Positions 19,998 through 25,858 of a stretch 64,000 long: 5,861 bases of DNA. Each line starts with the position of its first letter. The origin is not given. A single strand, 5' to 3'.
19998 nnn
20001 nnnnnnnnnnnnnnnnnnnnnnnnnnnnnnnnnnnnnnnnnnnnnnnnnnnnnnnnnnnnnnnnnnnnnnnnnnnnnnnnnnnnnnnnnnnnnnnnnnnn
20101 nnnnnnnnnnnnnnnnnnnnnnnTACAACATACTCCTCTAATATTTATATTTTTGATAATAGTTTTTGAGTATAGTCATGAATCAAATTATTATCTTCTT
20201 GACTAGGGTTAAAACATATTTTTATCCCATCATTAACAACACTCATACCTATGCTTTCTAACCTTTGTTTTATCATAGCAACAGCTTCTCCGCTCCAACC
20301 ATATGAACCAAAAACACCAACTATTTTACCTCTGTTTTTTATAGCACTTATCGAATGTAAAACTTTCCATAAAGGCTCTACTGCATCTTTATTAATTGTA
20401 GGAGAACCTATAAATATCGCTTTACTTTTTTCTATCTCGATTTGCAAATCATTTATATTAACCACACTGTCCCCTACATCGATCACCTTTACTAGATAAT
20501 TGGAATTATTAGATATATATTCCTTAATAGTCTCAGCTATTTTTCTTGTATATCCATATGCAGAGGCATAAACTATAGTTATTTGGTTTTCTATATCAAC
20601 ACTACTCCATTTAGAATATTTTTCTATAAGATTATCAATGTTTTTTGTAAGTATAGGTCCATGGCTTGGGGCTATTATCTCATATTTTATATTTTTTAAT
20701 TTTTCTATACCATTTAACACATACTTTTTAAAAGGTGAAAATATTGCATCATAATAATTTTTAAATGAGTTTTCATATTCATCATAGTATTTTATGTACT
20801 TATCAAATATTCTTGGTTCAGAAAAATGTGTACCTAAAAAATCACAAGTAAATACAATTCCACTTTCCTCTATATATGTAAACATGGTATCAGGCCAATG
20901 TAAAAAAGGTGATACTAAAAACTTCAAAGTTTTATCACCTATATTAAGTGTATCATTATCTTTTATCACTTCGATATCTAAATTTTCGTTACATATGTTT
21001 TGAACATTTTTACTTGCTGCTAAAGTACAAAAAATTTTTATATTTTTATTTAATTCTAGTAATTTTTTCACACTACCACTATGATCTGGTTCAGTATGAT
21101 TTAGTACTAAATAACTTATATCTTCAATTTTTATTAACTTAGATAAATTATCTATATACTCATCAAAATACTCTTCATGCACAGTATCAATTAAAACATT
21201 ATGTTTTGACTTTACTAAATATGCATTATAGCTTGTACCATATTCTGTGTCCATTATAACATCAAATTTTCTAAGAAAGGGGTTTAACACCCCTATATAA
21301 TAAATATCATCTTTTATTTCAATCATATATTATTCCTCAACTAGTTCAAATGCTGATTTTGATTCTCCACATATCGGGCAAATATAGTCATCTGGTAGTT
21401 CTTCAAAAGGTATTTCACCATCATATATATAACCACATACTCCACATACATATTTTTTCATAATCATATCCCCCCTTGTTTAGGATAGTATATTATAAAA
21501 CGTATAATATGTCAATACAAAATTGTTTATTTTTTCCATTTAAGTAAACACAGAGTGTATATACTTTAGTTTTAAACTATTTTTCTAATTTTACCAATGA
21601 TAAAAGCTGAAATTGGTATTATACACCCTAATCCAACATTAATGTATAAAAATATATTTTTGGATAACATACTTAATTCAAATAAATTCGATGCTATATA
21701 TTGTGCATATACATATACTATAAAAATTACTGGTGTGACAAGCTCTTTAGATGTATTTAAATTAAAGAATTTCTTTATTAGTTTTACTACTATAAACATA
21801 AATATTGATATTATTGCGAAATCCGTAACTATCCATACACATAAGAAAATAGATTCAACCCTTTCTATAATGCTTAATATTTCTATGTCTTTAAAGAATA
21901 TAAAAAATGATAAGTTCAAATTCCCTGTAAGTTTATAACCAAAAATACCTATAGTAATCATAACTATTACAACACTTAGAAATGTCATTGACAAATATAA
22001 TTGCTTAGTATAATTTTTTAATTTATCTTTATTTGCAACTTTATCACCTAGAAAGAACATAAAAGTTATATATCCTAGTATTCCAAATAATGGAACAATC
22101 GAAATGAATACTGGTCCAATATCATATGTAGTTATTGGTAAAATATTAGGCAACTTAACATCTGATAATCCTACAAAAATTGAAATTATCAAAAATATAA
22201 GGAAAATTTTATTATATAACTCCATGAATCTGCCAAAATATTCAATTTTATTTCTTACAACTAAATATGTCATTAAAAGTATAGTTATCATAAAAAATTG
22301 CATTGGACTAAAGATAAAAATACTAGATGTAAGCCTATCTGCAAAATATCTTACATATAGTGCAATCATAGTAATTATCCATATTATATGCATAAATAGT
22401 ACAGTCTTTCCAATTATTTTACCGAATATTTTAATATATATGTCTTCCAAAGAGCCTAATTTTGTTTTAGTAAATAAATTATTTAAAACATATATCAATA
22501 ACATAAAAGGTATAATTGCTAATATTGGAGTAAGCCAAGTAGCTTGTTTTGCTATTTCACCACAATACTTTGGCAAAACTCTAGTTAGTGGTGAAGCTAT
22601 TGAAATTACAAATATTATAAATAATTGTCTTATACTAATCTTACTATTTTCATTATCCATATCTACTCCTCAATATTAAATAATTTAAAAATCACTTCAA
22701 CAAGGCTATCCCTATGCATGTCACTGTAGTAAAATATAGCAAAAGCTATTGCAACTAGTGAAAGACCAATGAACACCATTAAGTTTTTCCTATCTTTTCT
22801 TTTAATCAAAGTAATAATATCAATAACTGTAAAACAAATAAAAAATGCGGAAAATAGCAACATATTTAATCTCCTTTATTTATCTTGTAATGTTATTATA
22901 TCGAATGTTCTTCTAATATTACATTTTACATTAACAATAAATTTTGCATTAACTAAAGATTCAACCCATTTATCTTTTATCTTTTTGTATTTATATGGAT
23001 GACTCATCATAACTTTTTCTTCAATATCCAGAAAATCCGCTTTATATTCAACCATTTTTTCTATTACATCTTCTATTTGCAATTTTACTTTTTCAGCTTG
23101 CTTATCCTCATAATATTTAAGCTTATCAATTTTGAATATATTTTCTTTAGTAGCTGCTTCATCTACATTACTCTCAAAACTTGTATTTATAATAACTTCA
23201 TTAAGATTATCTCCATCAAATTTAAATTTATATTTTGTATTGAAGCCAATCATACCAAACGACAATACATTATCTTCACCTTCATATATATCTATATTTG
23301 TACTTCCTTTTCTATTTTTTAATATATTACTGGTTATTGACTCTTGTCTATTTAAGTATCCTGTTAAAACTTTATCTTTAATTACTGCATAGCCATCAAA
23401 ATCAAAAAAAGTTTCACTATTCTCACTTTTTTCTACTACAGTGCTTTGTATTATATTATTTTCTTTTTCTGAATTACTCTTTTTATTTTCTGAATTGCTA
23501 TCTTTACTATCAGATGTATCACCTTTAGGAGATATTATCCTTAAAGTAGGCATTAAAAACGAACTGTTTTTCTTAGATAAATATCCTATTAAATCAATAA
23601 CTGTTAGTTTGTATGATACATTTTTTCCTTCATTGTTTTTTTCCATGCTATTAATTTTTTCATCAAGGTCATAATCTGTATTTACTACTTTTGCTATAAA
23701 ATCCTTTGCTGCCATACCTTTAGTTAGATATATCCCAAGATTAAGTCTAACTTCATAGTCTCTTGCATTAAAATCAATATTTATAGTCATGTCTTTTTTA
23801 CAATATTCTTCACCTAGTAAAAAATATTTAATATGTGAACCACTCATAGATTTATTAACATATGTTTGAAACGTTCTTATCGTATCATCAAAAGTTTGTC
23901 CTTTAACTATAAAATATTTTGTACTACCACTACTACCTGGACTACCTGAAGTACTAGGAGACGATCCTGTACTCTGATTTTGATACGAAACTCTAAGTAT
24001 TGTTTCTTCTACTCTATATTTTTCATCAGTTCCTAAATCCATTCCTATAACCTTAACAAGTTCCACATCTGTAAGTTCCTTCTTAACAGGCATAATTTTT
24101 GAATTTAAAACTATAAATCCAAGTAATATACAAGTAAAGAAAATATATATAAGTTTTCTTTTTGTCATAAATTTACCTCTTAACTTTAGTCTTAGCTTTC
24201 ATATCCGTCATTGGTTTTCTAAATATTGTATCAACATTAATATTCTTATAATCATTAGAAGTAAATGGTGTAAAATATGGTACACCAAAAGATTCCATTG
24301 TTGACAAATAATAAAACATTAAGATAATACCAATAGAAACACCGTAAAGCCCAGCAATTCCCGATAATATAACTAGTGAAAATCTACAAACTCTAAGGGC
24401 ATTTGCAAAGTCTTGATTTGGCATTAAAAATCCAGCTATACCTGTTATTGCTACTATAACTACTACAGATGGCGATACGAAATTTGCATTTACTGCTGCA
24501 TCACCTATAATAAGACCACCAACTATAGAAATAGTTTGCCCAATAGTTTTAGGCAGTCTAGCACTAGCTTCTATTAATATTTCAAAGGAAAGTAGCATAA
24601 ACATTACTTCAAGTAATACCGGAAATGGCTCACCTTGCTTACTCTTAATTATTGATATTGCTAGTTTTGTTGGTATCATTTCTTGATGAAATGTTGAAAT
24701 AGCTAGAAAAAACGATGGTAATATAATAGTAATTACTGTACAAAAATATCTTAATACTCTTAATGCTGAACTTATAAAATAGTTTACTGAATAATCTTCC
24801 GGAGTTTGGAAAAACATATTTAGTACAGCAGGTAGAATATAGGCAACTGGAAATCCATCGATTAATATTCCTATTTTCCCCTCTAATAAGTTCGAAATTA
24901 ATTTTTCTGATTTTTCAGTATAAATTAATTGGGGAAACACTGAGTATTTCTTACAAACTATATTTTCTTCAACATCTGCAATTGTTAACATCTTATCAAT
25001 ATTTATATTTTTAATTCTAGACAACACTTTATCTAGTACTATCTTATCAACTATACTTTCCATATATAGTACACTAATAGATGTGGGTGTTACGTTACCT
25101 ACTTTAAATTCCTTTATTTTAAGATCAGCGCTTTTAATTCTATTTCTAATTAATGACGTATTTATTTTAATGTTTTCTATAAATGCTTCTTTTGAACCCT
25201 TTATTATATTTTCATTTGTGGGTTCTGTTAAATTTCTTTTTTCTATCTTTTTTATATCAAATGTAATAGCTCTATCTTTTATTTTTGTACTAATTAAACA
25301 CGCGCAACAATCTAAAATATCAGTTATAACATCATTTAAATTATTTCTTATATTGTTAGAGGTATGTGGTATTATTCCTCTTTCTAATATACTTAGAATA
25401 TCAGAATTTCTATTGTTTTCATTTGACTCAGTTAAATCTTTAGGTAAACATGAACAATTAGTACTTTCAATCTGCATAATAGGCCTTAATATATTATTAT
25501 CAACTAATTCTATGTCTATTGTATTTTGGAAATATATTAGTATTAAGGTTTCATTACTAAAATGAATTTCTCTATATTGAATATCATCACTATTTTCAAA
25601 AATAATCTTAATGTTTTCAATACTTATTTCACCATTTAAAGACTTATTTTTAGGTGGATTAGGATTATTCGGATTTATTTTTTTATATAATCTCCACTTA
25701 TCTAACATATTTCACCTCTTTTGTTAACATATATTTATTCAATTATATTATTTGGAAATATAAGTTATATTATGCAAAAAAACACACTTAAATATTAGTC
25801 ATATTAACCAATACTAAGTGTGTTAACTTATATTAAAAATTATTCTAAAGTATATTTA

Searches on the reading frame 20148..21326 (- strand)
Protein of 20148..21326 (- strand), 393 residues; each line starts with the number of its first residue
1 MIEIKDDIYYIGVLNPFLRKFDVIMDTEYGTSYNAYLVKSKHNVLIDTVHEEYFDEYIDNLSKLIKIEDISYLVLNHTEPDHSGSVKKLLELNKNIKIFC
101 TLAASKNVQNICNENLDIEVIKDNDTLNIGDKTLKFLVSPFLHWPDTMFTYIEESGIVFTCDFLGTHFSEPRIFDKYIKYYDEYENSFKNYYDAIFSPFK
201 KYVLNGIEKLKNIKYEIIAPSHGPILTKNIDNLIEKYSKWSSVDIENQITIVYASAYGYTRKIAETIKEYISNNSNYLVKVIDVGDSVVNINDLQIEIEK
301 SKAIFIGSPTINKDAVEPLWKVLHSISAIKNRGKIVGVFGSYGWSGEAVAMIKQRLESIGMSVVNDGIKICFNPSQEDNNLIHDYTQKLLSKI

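Call 55: search_protein_families(library=pfam, proteins=[window:20148-21326:-], max_evalue=0.00001)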
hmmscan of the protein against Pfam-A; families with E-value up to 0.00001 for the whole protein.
window:20148-21326:- (393 aa): 4 families
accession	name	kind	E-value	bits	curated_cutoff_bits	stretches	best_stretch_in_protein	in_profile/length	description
PF19583.5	ODP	-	1.9e-26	93.6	27.2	1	33-223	3-194/194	ODP family beta lactamase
PF00258.30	Flavodoxin_1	-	2.5e-12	47.6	25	1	251-378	1-135/143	Flavodoxin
PF00753.33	Lactamase_B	-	2.4e-09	37.8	22.7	1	32-191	5-162/196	Metallo-beta-lactamase superfamily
PF12706.13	Lactamase_B_2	-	7e-06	26.2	27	0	42-147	1-116/200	Beta-lactamase superfamily domain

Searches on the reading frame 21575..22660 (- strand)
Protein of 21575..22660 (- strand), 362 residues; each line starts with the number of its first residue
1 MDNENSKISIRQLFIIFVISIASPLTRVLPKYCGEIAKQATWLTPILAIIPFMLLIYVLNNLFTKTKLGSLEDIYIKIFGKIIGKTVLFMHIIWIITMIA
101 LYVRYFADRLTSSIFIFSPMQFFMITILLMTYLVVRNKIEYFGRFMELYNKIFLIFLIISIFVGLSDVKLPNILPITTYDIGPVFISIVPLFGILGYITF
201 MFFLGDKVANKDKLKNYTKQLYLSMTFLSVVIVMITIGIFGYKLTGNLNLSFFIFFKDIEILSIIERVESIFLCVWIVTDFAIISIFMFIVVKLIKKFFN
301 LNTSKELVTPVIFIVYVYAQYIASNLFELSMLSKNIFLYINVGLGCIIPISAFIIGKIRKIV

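Call 55: search_protein_families(library=pfam, proteins=[window:21575-22660:-], max_evalue=0.00001)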
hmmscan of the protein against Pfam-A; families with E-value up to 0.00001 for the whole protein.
window:21575-22660:- (362 aa): 1 family
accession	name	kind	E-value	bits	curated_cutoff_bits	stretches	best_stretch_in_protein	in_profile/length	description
PF03845.19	Spore_permease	-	4.2e-24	85.4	23.4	1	7-322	1-315/321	Spore germination protein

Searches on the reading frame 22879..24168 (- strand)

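Call 55: search_protein_families(library=pfam, proteins=[window:22879-24168:-], max_evalue=0.00001)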
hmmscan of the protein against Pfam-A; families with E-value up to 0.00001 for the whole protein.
window:22879-24168:- (430 aa): 2 families
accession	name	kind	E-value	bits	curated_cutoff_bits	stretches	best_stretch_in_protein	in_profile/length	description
PF25198.1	Spore_GerAC_N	-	3e-28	99.3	27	1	29-211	2-176/176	Spore germination protein N-terminal domain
PF05504.16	Spore_GerAC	-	3.8e-24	86.2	23.6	1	258-421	1-166/167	Spore germination B3/ GerAC like, C-terminal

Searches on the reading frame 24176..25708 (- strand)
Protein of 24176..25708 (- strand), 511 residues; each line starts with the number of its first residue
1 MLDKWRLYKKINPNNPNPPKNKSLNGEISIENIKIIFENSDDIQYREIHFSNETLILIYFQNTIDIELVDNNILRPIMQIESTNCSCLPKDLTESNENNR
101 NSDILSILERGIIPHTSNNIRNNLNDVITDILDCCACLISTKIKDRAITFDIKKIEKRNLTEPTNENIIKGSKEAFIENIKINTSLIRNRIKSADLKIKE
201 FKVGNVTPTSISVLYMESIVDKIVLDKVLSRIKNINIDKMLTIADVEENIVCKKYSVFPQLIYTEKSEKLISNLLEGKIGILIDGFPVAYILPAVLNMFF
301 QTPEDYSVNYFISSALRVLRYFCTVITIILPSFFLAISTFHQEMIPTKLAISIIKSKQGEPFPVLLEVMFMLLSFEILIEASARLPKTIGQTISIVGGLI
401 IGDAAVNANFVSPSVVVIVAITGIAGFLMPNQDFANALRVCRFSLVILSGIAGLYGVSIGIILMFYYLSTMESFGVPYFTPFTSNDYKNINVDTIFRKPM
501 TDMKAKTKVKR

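Call 55: search_protein_families(library=pfam, proteins=[window:24176-25708:-], max_evalue=0.00001)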
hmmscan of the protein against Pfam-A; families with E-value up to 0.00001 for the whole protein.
window:24176-25708:- (511 aa): 1 family
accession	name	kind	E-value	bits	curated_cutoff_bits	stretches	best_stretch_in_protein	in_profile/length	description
PF03323.18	GerA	-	8.5e-150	499.8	27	1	32-508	2-465/466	Bacillus/Clostridium GerA spore germination protein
